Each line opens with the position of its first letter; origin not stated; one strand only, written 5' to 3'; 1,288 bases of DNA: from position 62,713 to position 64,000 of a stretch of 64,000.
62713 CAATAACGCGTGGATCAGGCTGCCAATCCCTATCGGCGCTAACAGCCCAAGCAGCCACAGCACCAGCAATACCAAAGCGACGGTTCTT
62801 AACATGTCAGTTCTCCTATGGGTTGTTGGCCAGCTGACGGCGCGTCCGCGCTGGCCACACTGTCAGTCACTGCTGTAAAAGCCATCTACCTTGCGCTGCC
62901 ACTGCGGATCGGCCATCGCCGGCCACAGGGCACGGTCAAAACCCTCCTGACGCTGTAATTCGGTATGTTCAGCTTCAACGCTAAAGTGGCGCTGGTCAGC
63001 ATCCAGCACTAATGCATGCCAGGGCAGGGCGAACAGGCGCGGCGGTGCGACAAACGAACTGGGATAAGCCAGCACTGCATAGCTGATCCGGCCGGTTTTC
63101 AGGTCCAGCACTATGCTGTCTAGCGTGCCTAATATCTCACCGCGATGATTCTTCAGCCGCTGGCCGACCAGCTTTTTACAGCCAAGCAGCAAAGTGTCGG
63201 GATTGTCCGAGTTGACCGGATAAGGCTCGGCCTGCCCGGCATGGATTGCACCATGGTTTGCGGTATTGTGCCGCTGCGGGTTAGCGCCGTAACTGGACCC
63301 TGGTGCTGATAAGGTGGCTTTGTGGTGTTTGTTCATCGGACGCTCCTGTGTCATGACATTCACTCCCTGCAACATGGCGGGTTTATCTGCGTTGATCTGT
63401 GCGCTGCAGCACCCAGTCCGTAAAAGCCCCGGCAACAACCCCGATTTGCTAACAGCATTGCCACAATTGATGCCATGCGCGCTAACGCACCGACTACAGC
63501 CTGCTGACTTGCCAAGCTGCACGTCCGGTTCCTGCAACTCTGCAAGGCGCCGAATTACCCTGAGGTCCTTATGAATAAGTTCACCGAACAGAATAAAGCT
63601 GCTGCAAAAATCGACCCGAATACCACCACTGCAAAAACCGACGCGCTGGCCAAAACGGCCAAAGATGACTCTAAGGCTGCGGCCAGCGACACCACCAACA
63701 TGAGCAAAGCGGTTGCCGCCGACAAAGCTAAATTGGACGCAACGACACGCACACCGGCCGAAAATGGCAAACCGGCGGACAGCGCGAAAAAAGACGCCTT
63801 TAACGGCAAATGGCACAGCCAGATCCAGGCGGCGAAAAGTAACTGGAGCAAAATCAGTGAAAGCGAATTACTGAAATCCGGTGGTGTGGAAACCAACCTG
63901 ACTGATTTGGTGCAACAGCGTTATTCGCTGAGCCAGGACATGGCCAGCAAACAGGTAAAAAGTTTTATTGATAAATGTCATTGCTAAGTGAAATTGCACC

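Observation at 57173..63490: Recurrent 14-bp palindrome GTGCG-N4-CGCAC at a fixed distance upstream of five transcription units: candidate operator of the two embedded Crp/Fnr paralogs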

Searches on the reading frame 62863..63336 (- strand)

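Call 6: search_protein_families(library=pfam, proteins=[window:62863-63336:-], max_evalue=0.01)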
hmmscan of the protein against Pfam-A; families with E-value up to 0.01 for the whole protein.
window:62863-63336:- (157 aa): 1 family
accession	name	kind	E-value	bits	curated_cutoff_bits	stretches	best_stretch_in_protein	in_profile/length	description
PF05239.21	PRC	-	7.8e-07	29.5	21.2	1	54-121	7-72/78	PRC-barrel domain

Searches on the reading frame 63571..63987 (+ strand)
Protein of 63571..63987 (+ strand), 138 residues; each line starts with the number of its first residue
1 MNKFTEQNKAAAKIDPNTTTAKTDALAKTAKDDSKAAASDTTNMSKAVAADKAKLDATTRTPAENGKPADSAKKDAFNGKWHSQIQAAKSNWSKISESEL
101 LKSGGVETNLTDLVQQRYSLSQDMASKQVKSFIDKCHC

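Call 23: search_protein_families(library=ncbifam, proteins=[window:63571-63987:+], max_evalue=0.01)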
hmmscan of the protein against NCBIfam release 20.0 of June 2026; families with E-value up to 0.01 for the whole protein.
window:63571-63987:+ (138 aa): 1 family
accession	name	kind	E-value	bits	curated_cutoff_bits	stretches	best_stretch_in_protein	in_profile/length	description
NF007748.0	PRK10428.1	equivalog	8e-05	22.6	113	1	73-133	2-62/69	hypothetical protein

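Call 47: search_protein_families(library=pfam, proteins=[window:63571-63987:+], max_evalue=5)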
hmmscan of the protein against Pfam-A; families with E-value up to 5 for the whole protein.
window:63571-63987:+ (138 aa): 0 families
